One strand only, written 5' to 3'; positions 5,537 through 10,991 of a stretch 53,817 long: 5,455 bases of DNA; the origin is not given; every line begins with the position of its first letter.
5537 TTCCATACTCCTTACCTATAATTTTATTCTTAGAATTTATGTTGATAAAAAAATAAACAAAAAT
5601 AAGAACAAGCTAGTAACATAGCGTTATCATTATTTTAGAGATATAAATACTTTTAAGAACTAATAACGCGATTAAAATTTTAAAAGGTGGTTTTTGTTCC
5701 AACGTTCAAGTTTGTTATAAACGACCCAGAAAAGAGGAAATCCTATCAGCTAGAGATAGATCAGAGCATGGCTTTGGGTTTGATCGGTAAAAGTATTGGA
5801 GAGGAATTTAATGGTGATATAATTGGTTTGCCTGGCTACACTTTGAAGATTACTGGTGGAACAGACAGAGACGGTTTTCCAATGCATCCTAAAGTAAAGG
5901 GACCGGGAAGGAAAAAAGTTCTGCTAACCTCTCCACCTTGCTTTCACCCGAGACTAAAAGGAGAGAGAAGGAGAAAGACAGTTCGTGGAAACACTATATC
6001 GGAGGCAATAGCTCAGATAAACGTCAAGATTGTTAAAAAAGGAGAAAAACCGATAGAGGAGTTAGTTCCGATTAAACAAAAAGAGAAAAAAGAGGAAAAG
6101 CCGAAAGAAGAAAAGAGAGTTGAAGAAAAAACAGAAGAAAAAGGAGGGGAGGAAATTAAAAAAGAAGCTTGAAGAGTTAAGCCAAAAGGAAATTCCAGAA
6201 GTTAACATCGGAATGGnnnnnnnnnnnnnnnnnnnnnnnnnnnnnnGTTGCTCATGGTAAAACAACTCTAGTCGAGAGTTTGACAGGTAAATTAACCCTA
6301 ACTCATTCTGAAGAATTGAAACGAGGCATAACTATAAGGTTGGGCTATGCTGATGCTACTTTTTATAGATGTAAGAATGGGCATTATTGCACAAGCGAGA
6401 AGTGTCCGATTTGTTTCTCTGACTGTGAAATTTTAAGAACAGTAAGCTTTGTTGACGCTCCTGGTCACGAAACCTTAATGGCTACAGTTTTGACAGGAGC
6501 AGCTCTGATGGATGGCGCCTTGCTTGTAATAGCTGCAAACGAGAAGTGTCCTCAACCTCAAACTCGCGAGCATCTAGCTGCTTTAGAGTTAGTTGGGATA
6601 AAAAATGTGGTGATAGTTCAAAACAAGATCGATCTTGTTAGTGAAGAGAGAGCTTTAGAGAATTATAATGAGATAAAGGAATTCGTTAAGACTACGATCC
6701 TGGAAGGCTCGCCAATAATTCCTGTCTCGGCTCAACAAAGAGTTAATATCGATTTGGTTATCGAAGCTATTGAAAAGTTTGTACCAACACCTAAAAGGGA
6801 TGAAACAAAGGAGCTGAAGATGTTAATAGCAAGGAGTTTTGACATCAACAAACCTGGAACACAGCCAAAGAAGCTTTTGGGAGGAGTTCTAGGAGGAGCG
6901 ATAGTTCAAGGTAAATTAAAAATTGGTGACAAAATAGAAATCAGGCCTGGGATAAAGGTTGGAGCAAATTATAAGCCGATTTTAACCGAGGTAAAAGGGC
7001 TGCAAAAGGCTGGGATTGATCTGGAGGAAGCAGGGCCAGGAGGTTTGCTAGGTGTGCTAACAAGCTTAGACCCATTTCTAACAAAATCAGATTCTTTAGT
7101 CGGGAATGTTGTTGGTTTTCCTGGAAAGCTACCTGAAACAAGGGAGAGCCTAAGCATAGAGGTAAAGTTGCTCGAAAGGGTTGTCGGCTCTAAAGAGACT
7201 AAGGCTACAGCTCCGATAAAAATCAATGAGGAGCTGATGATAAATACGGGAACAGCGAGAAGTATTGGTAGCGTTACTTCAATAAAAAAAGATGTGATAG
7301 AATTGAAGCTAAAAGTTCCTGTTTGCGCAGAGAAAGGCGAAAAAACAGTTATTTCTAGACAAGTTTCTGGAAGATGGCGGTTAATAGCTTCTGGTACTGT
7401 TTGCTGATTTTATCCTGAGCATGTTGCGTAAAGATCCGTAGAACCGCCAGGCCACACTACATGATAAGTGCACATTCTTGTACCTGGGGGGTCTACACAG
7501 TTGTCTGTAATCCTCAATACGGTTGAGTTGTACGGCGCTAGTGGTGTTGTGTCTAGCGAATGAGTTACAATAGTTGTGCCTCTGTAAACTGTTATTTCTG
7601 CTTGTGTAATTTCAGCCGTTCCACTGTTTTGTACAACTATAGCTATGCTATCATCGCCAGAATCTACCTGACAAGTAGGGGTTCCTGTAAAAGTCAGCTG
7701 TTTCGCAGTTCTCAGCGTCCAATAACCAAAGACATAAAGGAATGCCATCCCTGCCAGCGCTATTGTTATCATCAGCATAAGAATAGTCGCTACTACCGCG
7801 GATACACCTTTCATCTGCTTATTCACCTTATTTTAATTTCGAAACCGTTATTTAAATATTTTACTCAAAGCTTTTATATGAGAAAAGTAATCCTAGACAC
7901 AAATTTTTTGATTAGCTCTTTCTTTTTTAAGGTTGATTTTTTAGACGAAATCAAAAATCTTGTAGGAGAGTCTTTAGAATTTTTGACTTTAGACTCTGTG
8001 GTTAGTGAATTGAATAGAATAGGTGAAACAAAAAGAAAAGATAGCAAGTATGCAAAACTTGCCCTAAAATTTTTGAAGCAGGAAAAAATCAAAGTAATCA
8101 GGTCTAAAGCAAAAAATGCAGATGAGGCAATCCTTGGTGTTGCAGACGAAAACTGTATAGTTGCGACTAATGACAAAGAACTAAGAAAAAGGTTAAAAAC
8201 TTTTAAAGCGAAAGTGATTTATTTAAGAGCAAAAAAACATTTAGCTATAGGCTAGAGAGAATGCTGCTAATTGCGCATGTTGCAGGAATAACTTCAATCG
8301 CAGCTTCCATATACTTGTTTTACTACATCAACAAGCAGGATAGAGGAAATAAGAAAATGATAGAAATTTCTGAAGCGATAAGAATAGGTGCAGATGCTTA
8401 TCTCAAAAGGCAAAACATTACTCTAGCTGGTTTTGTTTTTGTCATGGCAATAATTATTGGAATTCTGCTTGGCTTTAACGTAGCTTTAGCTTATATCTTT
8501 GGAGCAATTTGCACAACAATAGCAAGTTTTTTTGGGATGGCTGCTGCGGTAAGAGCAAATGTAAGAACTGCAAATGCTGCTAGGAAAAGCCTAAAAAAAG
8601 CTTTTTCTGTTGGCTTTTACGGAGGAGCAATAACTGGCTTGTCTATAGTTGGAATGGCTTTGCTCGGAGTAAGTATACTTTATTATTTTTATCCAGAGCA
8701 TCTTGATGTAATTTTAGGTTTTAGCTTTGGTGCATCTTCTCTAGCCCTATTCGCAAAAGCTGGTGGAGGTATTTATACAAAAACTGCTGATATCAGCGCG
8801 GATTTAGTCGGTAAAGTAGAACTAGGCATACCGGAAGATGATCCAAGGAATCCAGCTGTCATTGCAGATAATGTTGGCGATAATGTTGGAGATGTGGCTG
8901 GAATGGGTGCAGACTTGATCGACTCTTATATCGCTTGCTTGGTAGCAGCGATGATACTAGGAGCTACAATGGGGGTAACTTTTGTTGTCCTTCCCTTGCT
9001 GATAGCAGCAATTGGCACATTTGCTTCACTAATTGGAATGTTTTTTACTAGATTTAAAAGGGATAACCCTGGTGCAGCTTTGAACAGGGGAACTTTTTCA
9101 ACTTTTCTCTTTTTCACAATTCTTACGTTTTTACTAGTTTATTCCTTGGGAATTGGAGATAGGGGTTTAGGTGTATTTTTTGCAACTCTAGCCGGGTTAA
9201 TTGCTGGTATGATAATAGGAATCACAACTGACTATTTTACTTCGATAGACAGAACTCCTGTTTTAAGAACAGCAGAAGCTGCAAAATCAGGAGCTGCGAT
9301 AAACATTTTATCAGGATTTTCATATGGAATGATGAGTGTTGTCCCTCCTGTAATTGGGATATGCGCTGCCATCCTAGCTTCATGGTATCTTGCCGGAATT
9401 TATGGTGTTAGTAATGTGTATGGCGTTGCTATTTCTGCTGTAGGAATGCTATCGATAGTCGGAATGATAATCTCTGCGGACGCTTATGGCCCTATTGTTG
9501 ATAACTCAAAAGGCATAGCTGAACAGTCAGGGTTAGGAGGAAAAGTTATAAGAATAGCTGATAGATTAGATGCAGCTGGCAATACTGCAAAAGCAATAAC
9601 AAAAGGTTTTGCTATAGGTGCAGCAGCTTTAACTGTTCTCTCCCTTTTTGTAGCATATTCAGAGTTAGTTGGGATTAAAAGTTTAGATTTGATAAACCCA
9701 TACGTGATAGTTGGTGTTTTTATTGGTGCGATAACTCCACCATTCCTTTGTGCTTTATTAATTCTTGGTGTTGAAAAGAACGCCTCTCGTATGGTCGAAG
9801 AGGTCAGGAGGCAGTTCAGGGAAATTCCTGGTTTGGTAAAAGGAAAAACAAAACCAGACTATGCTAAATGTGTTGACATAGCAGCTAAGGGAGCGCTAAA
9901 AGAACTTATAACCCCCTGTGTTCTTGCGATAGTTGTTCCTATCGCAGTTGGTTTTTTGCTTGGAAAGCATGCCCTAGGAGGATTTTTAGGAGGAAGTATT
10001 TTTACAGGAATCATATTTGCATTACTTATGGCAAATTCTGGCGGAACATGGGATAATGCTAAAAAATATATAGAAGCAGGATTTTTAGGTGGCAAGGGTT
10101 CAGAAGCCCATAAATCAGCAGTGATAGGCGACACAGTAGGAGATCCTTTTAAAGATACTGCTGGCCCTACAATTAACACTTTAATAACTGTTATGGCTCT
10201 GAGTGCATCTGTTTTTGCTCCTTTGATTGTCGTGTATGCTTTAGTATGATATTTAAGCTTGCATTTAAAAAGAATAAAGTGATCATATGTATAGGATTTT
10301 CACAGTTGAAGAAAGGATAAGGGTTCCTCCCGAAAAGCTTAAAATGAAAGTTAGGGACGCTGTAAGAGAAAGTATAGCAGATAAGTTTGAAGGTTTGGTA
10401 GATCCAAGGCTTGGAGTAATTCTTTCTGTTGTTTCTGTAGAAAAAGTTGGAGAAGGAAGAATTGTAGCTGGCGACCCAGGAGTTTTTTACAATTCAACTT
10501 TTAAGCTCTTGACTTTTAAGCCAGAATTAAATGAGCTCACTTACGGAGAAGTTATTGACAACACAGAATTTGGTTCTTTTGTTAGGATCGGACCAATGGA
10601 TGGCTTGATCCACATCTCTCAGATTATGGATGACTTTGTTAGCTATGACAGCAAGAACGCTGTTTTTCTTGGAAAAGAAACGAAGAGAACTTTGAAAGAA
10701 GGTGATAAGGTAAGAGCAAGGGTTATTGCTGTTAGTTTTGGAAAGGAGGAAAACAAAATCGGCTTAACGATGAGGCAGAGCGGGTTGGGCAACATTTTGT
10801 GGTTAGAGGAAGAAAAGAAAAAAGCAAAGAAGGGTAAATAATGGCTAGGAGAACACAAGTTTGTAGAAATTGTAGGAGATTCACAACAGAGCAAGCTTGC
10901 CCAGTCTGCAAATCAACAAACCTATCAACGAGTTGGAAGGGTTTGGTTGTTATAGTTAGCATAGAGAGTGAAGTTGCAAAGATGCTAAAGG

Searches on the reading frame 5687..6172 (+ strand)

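Call 44: search_protein_families(library=pfam, max_evalue=0.00001, proteins=[window:5687-6172:+])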
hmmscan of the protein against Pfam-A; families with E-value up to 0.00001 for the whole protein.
window:5687-6172:+ (161 aa): 1 family
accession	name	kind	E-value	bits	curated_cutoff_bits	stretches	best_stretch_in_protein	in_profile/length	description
PF01092.24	Ribosomal_S6e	-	2.3e-46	157.2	26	1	7-127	1-124/125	Ribosomal protein S6e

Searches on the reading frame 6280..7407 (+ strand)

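Call 44: search_protein_families(library=pfam, max_evalue=0.00001, proteins=[window:6280-7407:+])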
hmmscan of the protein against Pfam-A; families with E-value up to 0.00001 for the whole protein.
window:6280-7407:+ (375 aa): 3 families
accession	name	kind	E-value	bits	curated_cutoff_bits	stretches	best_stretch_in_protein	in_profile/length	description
PF09173.17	eIF2_C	-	1.7e-29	102.3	22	1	290-374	2-86/86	Initiation factor eIF2 gamma, C terminal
PF00009.33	GTP_EFTU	-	5.7e-25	88.4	26.5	1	9-169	47-187/188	Elongation factor Tu GTP binding domain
PF03144.31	GTP_EFTU_D2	-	3.2e-07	31.1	30.3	1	201-268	1-65/73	Elongation factor Tu domain 2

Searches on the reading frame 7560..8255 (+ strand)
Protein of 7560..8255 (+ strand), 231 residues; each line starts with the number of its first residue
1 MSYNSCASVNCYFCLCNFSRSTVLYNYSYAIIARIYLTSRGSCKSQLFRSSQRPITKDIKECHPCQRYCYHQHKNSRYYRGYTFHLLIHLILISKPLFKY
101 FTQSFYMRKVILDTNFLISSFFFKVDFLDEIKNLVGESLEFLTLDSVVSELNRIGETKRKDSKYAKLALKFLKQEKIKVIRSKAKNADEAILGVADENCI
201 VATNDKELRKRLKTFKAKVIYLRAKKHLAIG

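Call 44: search_protein_families(library=pfam, max_evalue=0.00001, proteins=[window:7560-8255:+])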
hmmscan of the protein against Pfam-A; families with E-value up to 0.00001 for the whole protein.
window:7560-8255:+ (231 aa): 1 family
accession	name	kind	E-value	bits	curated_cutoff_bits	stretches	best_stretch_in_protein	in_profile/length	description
PF18477.7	PIN_9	-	2.3e-18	66.9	26.3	1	110-225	1-116/116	PIN like domain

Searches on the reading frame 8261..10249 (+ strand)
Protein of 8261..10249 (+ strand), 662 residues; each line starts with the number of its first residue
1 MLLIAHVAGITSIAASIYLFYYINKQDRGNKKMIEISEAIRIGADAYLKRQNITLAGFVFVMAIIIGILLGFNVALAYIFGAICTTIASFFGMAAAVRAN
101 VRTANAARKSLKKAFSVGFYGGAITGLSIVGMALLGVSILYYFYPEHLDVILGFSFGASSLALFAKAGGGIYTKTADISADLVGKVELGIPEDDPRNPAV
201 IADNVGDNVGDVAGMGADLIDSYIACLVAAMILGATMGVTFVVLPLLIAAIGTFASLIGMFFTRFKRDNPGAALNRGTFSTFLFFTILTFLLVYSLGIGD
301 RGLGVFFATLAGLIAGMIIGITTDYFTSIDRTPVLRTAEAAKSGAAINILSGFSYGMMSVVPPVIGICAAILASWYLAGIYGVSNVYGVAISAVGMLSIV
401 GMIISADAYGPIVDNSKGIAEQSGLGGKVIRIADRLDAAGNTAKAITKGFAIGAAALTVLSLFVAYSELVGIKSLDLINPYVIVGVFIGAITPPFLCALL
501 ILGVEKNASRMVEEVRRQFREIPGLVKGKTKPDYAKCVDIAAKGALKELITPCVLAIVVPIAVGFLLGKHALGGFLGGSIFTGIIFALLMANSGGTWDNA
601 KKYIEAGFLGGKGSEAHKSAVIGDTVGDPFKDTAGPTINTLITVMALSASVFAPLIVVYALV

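Call 44: search_protein_families(library=pfam, max_evalue=0.00001, proteins=[window:8261-10249:+])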
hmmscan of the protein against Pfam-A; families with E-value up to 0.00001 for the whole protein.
window:8261-10249:+ (662 aa): 1 family
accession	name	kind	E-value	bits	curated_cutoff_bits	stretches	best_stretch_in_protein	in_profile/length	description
PF03030.21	H_PPase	-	4e-239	796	29.7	1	11-652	2-645/645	Inorganic H+ pyrophosphatase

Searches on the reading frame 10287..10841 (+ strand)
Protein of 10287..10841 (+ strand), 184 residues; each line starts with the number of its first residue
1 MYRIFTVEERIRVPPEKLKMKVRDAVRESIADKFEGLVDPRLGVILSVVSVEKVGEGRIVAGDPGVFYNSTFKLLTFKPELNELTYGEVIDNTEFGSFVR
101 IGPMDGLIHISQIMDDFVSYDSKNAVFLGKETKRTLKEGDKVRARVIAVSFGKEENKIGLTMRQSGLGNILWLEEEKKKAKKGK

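Call 44: search_protein_families(library=pfam, max_evalue=0.00001, proteins=[window:10287-10841:+])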
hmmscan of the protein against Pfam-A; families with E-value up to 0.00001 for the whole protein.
window:10287-10841:+ (184 aa): 2 families
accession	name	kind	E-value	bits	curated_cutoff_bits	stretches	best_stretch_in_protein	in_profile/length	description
PF00575.29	S1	-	3e-12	47.2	22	1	78-159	1-70/74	S1 RNA binding domain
PF03876.22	SHS2_Rpb7-N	-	5e-11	43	24.8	1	9-64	2-57/57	SHS2 domain found in N terminus of Rpb7p/Rpc25p/MJ0397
